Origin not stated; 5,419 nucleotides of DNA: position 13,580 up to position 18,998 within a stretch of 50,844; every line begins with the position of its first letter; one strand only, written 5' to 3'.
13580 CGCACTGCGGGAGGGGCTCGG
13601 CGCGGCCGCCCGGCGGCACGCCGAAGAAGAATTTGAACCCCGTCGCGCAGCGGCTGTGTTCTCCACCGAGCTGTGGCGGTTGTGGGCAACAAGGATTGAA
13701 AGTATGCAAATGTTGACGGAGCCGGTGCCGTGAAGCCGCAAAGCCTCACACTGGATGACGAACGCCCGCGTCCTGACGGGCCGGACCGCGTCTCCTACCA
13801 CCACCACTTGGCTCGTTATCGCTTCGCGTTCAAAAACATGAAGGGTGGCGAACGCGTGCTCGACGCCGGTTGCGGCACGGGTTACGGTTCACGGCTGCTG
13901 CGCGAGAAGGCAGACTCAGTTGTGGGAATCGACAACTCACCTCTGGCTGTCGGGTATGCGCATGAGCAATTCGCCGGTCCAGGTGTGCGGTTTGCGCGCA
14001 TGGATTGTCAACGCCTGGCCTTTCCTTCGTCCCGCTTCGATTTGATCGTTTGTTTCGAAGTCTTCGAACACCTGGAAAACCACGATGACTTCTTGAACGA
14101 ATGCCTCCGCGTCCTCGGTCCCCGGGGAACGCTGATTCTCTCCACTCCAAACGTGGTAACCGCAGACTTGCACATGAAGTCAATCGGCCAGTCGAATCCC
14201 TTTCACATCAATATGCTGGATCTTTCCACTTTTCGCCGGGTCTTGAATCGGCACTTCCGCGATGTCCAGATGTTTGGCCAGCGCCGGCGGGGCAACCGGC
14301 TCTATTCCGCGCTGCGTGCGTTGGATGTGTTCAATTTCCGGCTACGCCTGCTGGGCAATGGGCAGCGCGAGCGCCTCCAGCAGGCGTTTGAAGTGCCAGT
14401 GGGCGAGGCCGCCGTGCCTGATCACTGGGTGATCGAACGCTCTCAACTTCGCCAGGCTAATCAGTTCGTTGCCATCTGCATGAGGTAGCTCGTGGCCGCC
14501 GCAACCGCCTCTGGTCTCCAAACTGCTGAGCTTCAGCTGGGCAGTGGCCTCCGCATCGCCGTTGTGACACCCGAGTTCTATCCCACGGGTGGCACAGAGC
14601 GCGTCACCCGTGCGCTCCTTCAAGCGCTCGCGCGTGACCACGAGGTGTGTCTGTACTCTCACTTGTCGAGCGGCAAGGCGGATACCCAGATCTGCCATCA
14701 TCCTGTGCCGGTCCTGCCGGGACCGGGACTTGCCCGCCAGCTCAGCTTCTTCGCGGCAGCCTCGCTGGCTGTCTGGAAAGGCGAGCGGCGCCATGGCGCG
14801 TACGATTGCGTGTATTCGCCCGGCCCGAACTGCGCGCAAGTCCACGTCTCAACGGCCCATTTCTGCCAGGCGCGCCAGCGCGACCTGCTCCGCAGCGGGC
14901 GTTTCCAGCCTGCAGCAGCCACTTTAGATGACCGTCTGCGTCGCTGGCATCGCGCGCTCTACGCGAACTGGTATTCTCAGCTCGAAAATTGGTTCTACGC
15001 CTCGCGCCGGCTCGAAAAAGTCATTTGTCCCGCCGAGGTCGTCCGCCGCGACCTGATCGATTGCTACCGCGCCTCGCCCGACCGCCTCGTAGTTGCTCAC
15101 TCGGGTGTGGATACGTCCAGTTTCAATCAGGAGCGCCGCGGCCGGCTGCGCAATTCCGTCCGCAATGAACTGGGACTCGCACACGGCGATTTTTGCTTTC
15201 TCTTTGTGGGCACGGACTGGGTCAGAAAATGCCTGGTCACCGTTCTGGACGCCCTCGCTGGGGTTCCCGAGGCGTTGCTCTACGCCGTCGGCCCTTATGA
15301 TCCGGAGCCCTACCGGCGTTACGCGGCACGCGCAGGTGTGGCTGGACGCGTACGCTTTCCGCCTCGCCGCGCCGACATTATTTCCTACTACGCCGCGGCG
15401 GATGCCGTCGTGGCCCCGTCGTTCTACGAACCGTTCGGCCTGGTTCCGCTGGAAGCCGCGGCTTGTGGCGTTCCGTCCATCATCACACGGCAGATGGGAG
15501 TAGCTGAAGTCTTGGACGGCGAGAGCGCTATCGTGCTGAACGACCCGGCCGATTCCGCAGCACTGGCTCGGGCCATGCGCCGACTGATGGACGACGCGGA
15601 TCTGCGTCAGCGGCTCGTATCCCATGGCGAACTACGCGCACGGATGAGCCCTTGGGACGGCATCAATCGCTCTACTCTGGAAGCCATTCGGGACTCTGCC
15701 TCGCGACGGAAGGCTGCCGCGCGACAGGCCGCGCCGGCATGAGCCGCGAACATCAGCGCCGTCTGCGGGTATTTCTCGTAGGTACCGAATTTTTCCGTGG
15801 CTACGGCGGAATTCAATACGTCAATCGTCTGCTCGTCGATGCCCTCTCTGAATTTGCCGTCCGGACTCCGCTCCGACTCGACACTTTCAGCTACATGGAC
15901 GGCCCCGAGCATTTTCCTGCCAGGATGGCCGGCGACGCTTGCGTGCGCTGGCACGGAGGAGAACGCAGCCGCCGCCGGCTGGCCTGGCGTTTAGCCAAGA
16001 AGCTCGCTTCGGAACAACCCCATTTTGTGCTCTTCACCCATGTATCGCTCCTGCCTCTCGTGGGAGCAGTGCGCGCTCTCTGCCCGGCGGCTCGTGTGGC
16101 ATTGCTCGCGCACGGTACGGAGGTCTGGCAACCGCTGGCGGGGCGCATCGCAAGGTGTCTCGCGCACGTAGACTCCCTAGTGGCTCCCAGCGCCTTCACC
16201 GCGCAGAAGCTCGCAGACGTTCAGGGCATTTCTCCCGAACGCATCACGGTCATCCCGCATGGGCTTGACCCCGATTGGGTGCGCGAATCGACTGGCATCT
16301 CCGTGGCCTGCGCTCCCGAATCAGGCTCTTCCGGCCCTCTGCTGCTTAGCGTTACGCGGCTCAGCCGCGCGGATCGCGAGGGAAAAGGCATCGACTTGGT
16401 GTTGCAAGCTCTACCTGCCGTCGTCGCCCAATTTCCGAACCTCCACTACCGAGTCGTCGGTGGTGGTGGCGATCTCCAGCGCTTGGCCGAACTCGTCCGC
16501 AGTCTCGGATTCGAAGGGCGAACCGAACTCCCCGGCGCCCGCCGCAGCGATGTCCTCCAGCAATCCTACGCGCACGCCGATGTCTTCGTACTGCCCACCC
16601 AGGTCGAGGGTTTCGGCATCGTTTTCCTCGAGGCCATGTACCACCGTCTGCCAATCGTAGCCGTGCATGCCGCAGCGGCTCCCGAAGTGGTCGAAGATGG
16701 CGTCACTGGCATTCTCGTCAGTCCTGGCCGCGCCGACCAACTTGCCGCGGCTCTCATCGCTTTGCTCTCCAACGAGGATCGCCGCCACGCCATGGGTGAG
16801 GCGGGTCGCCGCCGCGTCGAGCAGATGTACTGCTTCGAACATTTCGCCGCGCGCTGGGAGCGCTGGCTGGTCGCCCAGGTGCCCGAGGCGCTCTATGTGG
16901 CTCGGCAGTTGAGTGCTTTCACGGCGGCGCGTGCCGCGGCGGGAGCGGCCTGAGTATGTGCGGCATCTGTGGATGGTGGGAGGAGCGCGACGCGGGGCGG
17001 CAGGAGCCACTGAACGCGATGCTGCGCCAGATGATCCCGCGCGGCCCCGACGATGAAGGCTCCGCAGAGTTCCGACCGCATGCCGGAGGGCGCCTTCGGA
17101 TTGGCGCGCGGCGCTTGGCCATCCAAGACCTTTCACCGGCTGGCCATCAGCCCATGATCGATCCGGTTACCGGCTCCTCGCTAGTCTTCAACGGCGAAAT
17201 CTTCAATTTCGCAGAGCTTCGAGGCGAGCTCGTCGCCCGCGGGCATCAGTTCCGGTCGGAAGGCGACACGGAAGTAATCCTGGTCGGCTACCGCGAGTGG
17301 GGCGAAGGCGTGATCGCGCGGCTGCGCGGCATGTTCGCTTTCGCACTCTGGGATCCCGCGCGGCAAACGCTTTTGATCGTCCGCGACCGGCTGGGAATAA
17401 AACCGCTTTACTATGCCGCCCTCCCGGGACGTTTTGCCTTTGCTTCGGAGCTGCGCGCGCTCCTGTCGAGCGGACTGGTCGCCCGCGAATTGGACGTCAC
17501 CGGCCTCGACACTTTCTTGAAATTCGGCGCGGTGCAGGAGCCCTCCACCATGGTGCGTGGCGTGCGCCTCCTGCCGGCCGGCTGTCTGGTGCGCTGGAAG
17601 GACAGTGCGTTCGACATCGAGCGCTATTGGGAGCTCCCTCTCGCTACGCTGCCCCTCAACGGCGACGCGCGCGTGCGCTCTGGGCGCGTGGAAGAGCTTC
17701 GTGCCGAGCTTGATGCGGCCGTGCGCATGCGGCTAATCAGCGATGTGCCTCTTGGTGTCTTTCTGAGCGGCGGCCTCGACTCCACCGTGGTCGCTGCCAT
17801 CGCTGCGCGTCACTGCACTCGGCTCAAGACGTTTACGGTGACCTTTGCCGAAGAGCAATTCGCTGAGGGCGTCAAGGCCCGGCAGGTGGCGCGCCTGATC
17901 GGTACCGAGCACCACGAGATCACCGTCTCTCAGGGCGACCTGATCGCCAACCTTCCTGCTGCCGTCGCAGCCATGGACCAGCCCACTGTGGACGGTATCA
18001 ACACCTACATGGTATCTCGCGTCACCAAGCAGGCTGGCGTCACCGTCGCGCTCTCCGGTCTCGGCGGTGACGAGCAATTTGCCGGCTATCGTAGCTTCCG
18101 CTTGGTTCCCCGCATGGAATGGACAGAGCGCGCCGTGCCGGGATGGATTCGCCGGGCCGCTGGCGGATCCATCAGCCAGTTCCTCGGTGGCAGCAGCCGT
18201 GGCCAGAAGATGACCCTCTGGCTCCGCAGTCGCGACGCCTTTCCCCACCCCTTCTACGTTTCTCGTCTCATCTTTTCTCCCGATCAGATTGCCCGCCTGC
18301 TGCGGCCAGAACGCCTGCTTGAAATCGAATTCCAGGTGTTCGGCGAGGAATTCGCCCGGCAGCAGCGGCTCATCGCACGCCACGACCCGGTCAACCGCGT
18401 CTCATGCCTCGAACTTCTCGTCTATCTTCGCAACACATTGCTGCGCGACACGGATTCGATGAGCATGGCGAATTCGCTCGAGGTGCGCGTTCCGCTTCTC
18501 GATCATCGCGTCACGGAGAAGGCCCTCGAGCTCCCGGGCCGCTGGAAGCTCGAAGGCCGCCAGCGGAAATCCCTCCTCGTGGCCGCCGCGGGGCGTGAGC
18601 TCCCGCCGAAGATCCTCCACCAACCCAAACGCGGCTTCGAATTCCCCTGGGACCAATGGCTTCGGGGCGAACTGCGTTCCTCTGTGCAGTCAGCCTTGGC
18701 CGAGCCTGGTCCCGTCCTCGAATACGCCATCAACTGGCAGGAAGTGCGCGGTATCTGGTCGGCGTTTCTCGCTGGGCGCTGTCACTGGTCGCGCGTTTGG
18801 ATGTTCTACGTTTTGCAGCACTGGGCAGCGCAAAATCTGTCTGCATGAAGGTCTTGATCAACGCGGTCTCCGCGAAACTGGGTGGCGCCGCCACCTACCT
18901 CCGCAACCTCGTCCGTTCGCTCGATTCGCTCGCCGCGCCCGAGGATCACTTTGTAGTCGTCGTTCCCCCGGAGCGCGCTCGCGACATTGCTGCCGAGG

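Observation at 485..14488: Unusual concentration of GT-C membrane glycosyltransferases with one GtrB/ArnC-like lipid-sugar synthase and three SAM-methyltransferases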

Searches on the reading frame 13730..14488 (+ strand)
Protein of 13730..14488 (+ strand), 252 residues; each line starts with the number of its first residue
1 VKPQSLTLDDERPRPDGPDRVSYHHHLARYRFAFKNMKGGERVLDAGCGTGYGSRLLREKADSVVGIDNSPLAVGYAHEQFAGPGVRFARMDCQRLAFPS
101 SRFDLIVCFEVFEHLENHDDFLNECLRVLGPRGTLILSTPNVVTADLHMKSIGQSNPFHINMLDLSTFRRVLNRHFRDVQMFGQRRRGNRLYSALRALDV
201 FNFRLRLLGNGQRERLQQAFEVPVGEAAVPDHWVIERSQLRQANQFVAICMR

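Call 5: search_protein_families(library=pfam, proteins=[window:13730-14488:+], max_evalue=0.01)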
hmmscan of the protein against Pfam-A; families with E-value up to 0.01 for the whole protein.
window:13730-14488:+ (252 aa): 16 families
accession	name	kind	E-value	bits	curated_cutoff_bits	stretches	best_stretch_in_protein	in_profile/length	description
PF08241.18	Methyltransf_11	-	2.2e-23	83.1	21.2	1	44-137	1-95/95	Methyltransferase domain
PF13649.12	Methyltransf_25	-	1.4e-21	77.4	27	1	43-133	1-97/97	Methyltransferase domain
PF13489.12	Methyltransf_23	-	2e-21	76.9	27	1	32-174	15-156/164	Methyltransferase domain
PF13847.12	Methyltransf_31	-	5.2e-18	65.6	27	1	38-143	2-114/145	Methyltransferase domain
PF08242.18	Methyltransf_12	-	4.9e-15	56.5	30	1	44-135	1-98/98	Methyltransferase domain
PF03141.22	Methyltransf_29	-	3.3e-08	33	23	1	29-144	107-224/506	Putative S-adenosyl-L-methionine-dependent methyltransferase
PF02353.26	CMAS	-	1.8e-07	31.2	27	1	36-144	59-171/273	Mycolic acid cyclopropane synthetase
PF07021.18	MetW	-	2.8e-07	30.8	21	1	34-148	8-118/193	Methionine biosynthesis protein MetW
PF20922.3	Anamorsin_N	-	2.9e-05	24.3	27.1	1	96-146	45-96/163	Anamorsin, N-terminal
PF08003.17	Methyltransf_9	-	3.1e-05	23.5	23.8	1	40-146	116-225/315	Protein of unknown function (DUF1698)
PF05175.20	MTS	-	0.00014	22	23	1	40-137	32-138/170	Methyltransferase small domain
PF05724.17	TPMT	-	0.00019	21.6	26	1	25-87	24-86/218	Thiopurine S-methyltransferase (TPMT)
PF06325.19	PrmA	-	0.00024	21.2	22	1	37-138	159-259/296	Ribosomal protein L11 methyltransferase (PrmA)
PF01728.25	FtsJ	-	0.00046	20.6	24.1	1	34-161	16-113/181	FtsJ-like methyltransferase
PF05401.17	NodS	-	0.0024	18.2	24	1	42-140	46-147/201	Nodulation protein S (NodS)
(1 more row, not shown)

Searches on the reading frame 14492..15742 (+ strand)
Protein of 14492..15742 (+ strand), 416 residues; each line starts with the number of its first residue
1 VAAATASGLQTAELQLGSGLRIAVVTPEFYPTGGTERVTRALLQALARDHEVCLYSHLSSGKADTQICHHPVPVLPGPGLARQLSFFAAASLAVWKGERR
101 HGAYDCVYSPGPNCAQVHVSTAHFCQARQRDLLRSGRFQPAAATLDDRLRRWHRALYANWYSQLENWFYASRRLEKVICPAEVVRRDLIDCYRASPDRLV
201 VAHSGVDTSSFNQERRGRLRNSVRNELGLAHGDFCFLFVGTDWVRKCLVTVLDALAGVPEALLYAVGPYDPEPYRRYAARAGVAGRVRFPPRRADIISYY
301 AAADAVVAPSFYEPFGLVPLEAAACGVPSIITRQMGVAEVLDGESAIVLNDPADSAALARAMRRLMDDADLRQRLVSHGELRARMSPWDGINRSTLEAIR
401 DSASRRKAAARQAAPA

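Call 5: search_protein_families(library=pfam, proteins=[window:14492-15742:+], max_evalue=0.01)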
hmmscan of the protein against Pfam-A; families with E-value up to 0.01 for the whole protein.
window:14492-15742:+ (416 aa): 6 families
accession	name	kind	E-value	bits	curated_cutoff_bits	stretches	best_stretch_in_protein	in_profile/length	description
PF00534.26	Glycos_transf_1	-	8.2e-25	87.7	26.4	1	223-379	5-169/172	Glycosyl transferases group 1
PF13692.12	Glyco_trans_1_4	-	1e-24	87.9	27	1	236-368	4-142/142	Glycosyl transferases group 1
PF13439.12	Glyco_transf_4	-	3e-17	63.6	28.5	1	33-209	2-169/170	Glycosyltransferase Family 4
PF20706.3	GT4-conflict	-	6.6e-12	45.5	26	1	288-371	267-360/385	Family 4 Glycosyltransferase in conflict systems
PF13524.12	Glyco_trans_1_2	-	1.1e-06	29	25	1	295-383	39-129/144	Glycosyl transferase-like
PF05693.19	Glycogen_syn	-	0.0061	15.6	27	1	307-337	474-504/639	Glycogen synthase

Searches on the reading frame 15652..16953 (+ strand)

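Call 5: search_protein_families(library=pfam, proteins=[window:15652-16953:+], max_evalue=0.01)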
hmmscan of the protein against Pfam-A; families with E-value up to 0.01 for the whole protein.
window:15652-16953:+ (433 aa): 5 families
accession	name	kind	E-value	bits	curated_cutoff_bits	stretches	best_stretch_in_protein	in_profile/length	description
PF00534.26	Glycos_transf_1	-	1.1e-35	123.1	26.4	1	230-388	17-172/172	Glycosyl transferases group 1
PF13692.12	Glyco_trans_1_4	-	7.2e-33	114.3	27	1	230-374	3-142/142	Glycosyl transferases group 1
PF13439.12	Glyco_transf_4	-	1.4e-12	48.4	28.5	1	98-208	48-169/170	Glycosyltransferase Family 4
PF20706.3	GT4-conflict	-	2.5e-10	40.3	26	1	226-341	195-314/385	Family 4 Glycosyltransferase in conflict systems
PF13524.12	Glyco_trans_1_2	-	0.0002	21.8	25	1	325-402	67-142/144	Glycosyl transferase-like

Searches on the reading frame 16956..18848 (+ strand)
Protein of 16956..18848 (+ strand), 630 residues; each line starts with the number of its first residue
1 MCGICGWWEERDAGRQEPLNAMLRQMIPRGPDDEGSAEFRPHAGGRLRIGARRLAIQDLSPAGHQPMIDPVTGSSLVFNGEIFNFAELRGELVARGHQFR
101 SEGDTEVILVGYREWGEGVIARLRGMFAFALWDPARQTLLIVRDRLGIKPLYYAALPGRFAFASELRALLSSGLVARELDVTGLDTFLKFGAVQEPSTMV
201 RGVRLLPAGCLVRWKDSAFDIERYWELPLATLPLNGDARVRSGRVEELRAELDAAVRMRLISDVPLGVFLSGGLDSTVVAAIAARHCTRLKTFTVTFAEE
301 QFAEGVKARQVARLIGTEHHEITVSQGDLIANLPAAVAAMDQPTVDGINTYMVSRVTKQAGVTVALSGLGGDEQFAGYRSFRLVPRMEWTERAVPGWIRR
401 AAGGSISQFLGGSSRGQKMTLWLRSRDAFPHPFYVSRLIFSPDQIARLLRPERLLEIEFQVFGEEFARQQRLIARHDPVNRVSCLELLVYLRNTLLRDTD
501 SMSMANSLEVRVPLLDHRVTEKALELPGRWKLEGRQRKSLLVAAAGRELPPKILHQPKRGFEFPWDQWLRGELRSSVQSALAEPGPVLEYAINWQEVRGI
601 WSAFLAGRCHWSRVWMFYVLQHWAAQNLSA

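Call 5: search_protein_families(library=pfam, proteins=[window:16956-18848:+], max_evalue=0.01)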
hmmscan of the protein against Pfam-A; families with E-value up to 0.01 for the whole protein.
window:16956-18848:+ (630 aa): 5 families
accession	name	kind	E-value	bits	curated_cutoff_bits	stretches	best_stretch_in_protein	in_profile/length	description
PF00733.27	Asn_synthase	-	8.5e-83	279.4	21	1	247-624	1-353/354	Asparagine synthase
PF13537.11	GATase_7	-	3.5e-43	147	25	1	52-170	2-122/123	Glutamine amidotransferase domain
PF13522.11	GATase_6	-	4.1e-39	134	27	1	45-165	10-130/130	Glutamine amidotransferase domain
PF06508.19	QueC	-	1.3e-06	28.5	22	1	268-326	4-62/210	Queuosine biosynthesis protein QueC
PF02540.23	NAD_synthase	-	0.0017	18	21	1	247-325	4-82/242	NAD synthase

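Call 63: search_protein_families(library=ncbifam, proteins=[window:16956-18848:+], max_evalue=0.00001)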
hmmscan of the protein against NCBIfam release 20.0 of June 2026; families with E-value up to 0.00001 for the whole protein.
window:16956-18848:+ (630 aa): 10 families
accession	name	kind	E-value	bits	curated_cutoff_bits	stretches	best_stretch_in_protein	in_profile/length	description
TIGR01536.1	asn_synth_AEB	equivalog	2.3e-129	432.8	267.1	1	2-561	1-517/517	asparagine synthase (glutamine-hydrolyzing)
TIGR03108.1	eps_aminotran_1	hypoth_equivalog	8.7e-125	417.8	816.9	1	1-619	1-620/628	XrtA/PEP-CTERM system amidotransferase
TIGR03104.1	trio_amidotrans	equivalog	1.8e-111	373.2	570.1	2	1-381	1-383/589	N-acetylglutaminylglutamine amidotransferase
NF006949.0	PRK09431.1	equivalog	1.2e-78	265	499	3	1-171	1-167/554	asparagine synthase B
NF033535.1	lass_lactam_cya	exception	3.1e-55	187.9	525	1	1-375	1-376/668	lasso peptide isopeptide bond-forming cyclase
NF033561.1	macrolact_Ik_Al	subfamily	1.1e-20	73.7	300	1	134-374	88-330/561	albusnodin/ikarugamycin family macrolactam cyclase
TIGR01134.1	purF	equivalog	4.6e-09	36.2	350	1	64-170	84-200/432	amidophosphoribosyltransferase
TIGR01135.1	glmS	equivalog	9.8e-09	34.2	418.05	1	74-171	94-199/607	glutamine--fructose-6-phosphate transaminase (isomerizing)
NF001484.0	PRK00331.1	subfamily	2.2e-08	33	381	1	66-171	87-200/601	isomerizing glutamine--fructose-6-phosphate transaminase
TIGR00364.1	TIGR00364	equivalog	3.6e-06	26.7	150.3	1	268-325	3-60/201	7-cyano-7-deazaguanine synthase QueC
